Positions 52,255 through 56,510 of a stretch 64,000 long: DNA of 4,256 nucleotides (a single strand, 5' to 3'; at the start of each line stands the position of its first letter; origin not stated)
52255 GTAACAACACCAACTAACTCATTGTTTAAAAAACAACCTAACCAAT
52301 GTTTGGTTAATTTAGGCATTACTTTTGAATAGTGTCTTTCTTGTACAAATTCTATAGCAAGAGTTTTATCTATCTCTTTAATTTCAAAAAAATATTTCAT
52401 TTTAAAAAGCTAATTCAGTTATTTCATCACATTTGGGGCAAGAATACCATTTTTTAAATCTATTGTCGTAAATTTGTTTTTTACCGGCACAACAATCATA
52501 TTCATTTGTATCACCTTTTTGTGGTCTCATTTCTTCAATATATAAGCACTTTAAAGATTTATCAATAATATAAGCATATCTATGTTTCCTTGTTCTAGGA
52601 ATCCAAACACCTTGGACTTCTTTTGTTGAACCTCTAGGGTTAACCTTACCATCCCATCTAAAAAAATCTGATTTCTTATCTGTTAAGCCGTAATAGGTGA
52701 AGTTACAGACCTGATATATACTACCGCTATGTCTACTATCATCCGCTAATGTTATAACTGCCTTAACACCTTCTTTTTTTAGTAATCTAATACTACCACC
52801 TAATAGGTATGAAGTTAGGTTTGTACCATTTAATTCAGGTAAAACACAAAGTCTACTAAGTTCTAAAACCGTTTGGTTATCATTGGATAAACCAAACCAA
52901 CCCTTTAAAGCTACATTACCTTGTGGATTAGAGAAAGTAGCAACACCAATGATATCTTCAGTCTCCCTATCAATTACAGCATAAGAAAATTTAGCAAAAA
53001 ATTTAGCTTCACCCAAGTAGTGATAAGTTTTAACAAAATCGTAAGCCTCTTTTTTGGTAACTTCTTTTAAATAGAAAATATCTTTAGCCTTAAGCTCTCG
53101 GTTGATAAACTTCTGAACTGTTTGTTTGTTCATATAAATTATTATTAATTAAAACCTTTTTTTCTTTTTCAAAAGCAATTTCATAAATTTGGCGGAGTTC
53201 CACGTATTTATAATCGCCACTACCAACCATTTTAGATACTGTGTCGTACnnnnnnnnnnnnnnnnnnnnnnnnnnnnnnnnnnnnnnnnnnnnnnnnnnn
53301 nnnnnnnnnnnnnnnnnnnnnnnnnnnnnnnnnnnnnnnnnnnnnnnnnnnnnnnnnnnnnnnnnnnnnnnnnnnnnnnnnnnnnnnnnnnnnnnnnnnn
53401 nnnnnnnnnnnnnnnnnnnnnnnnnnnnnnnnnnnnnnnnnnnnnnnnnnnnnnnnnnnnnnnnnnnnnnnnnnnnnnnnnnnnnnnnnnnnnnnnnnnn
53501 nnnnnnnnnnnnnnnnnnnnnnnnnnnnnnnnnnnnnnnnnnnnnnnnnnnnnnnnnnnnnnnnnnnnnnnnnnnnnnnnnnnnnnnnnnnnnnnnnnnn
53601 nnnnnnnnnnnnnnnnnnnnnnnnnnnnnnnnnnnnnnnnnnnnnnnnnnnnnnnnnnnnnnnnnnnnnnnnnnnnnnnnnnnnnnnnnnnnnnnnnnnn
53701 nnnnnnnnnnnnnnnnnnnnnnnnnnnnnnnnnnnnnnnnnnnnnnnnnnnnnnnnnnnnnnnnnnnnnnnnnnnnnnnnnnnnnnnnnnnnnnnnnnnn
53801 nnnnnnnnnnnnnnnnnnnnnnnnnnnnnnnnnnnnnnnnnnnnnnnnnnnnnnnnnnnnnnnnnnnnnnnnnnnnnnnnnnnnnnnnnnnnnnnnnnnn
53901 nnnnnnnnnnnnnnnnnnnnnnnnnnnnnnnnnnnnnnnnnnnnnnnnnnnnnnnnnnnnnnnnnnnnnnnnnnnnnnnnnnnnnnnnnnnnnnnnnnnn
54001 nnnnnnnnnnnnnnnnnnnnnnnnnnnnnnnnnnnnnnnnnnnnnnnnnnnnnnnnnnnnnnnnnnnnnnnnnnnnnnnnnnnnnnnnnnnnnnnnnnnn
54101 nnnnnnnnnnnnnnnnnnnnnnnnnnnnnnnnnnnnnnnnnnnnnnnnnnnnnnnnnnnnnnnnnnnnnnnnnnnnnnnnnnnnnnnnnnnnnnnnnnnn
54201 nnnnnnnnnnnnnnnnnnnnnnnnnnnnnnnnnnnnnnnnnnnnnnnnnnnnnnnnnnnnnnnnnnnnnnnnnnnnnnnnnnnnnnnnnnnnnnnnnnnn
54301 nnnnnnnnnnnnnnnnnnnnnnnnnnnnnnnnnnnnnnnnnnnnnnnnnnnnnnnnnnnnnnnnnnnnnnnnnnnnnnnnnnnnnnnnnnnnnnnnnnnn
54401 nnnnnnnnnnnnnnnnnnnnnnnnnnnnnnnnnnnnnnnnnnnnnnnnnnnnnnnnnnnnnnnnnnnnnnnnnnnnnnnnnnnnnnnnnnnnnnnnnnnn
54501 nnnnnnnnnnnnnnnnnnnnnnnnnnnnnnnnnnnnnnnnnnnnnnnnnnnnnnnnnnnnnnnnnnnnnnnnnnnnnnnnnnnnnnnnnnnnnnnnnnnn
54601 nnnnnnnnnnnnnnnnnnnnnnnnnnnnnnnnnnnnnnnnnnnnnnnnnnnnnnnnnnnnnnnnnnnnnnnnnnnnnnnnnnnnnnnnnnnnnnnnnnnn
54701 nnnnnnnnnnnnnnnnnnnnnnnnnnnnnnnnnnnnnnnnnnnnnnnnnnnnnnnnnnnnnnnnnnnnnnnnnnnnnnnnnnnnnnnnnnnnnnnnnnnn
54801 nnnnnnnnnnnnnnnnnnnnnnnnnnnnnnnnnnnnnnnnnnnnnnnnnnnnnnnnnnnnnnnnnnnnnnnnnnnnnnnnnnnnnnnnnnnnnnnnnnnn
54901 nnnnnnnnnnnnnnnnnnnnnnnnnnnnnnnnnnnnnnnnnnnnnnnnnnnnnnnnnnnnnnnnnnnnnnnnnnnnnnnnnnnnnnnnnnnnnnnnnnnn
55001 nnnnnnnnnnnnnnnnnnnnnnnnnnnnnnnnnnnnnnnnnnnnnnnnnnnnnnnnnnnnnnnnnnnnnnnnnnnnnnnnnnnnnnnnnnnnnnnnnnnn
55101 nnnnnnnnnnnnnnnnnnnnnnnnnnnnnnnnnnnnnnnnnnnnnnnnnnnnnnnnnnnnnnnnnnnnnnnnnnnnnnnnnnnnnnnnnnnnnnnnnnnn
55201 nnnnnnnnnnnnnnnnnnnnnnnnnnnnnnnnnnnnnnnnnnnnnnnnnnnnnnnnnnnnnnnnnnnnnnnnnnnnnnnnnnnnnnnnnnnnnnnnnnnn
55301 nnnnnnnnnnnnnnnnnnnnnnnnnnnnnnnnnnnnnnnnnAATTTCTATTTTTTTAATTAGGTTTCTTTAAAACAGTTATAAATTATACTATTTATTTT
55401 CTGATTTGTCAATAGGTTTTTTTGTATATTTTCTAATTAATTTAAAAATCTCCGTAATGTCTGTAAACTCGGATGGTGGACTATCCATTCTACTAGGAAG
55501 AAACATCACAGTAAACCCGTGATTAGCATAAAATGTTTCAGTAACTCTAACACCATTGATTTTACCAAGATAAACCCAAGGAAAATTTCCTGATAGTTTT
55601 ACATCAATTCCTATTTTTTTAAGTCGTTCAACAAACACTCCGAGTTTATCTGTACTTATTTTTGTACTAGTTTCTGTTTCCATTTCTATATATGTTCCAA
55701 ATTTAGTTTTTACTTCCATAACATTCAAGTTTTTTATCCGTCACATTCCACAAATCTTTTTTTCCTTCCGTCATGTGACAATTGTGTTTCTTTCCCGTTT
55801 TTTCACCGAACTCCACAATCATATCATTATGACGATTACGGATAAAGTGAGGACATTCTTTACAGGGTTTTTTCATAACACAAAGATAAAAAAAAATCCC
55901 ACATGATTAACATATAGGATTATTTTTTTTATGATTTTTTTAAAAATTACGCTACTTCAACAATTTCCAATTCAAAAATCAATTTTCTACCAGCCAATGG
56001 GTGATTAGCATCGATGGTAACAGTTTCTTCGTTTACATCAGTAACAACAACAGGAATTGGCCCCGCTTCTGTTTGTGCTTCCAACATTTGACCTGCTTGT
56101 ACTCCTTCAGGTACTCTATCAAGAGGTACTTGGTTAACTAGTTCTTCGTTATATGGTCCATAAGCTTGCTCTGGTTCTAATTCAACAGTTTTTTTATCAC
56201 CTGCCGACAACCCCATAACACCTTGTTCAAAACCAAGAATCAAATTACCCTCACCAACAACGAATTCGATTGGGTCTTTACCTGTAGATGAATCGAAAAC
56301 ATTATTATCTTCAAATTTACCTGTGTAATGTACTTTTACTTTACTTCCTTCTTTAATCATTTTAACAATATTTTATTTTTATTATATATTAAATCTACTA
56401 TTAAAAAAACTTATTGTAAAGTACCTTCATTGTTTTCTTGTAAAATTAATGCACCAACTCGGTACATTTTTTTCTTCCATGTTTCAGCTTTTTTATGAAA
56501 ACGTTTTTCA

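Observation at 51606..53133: Tandem Mom-like paralogs: candidate DNA hypermodification system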

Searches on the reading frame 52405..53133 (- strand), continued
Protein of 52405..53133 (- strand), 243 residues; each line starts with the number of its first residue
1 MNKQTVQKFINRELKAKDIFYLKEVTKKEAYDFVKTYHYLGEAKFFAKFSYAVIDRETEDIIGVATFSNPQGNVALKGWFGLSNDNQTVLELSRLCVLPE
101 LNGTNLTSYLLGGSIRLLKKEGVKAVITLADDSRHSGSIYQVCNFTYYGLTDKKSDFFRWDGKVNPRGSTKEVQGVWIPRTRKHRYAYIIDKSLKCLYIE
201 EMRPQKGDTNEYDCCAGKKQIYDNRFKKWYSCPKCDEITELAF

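Call 57: predict_structure(alignment_id=A2)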
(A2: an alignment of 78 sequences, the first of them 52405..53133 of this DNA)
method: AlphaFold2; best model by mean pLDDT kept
length: 243 residues; sequences in the alignment: 78
mean_pLDDT: 89.9   pTM: 0.81
mean pLDDT of the five models: 89.9, 89.5, 89.2, 88.3, 88.1
residues with pLDDT >= 90: 161; 70-90: 72; 50-70: 10; < 50: 0
segments of 3 or more residues with pLDDT < 50: none
pLDDT, mean of each block of 10 residues (from residue 1): 89 93 97 93 92 96 95 77 91 93 90 96 94 71 84 91 89 91 92 95 82 83 93 91 87
secondary structure, 60 per line:
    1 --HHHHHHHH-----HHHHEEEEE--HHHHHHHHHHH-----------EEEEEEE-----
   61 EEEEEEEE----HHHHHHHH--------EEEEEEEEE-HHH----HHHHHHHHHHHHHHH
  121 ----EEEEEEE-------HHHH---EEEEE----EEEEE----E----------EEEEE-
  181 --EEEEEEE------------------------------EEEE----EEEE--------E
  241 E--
elements in order: H3-10 H16-19 E20-24 H27-37 E49-55 E61-68 H73-80 E89-97 H106-120 E125-131 H139-142 E146-150 E155-159 E175-179 E183-189 E220-223 E228-231

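Call 60: fold_search(model_id=the predicted structure, library=pdb)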
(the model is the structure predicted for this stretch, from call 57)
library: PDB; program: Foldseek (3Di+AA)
matches with E <= 10: 1144; with E <= 0.001: 268
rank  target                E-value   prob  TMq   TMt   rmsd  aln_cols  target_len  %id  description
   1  8bv8_B                2.9e-09  1.00  0.57  0.67   4.7       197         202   18  Crystal structure of the phage Mu protein Mom inactive mutant S124A (released 2023-12-20)
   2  8bv8_A                1.9e-08  1.00  0.56  0.60   4.9       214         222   19  Crystal structure of the phage Mu protein Mom inactive mutant S124A (released 2023-12-20)
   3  2jlm_A                5.9e-06  1.00  0.44  0.58   8.1       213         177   15  Structure of a Putative Acetyltransferase (ACIAD1637) from Acinetobacter baylyi ADP1 (released 2009-01-20)
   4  2ae6_A                6.7e-06  1.00  0.43  0.67   6.3       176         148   13  Crystal Structure of Acetyltransferase of GNAT family from Enterococcus faecalis V583 (released 2005-09-06)
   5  2jlm_D                6.7e-06  1.00  0.44  0.57   7.9       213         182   15  Structure of a Putative Acetyltransferase (ACIAD1637) from Acinetobacter baylyi ADP1 (released 2009-01-20)
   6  1vhs_B                7.9e-06  1.00  0.41  0.61   6.8       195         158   12  Crystal structure of a putative phosphinothricin N-acetyltransferase (released 2003-12-30)
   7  2ae6_B                8.3e-06  1.00  0.40  0.63   6.4       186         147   13  Crystal Structure of Acetyltransferase of GNAT family from Enterococcus faecalis V583 (released 2005-09-06)
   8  2jlm_E                8.8e-06  1.00  0.43  0.57   8.1       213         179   15  Structure of a Putative Acetyltransferase (ACIAD1637) from Acinetobacter baylyi ADP1 (released 2009-01-20)
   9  1y9k_C                1.2e-05  1.00  0.41  0.63   7.2       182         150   14  IAA acetyltransferase from Bacillus cereus ATCC 14579 (released 2005-02-01)
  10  5hh1                  1.3e-05  1.00  0.46  0.55   6.6       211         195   16  Crystal structure of human Naa60 mutant - F34A in complex with CoA (released 2016-09-14)
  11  2jlm_B                1.4e-05  1.00  0.43  0.57   5.8       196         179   15  Structure of a Putative Acetyltransferase (ACIAD1637) from Acinetobacter baylyi ADP1 (released 2009-01-20)
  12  1y9k_A                1.6e-05  1.00  0.40  0.61   7.5       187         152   15  IAA acetyltransferase from Bacillus cereus ATCC 14579 (released 2005-02-01)
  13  5isv_A                1.7e-05  1.00  0.45  0.66   8.4       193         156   13  Crystal structure of the ribosomal-protein-S18-alanine N-acetyltransferase from Escherichia coli (released 2016-04-13)
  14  1y9k_D                2.1e-05  1.00  0.42  0.64   8.3       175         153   13  IAA acetyltransferase from Bacillus cereus ATCC 14579 (released 2005-02-01)
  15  4mbu_A                2.1e-05  1.00  0.42  0.59   5.9       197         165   15  Crystal structure of N-acetyltransferase from Staphylococcus aureus Mu50 (released 2014-09-03)
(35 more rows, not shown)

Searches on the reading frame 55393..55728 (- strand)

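Call 15: search_protein_families(library=pfam, proteins=[window:55393-55728:-], max_evalue=0.01)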
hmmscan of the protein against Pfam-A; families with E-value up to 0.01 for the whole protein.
window:55393-55728:- (112 aa): 0 families

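Call 16: search_protein_families(library=phrogs, proteins=[window:55393-55728:-], max_evalue=0.001)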
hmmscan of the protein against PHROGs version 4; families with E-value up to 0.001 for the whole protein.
window:55393-55728:- (112 aa): 1 family
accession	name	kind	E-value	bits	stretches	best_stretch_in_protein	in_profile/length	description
phrog_38683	-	unknown function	3.2e-21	77.2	1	13-106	49-140/151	-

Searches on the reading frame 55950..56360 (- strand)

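Call 15: search_protein_families(library=pfam, proteins=[window:55950-56360:-], max_evalue=0.01)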
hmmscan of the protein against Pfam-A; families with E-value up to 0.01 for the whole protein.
window:55950-56360:- (137 aa): 2 families
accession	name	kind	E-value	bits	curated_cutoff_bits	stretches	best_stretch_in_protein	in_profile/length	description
PF00254.34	FKBP_C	-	3.4e-20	72.6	21.1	1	2-71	5-75/94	FKBP-type peptidyl-prolyl cis-trans isomerase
PF17141.9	DUF5114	-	0.0094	16.9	27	0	86-121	53-87/88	Domain of unknown function (DUF5114)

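Call 16: search_protein_families(library=phrogs, proteins=[window:55950-56360:-], max_evalue=0.001)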
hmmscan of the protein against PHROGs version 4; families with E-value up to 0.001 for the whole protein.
window:55950-56360:- (137 aa): 1 family
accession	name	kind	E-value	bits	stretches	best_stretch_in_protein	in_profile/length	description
phrog_26774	-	unknown function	4.9e-05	23.2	1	2-65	159-220/435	-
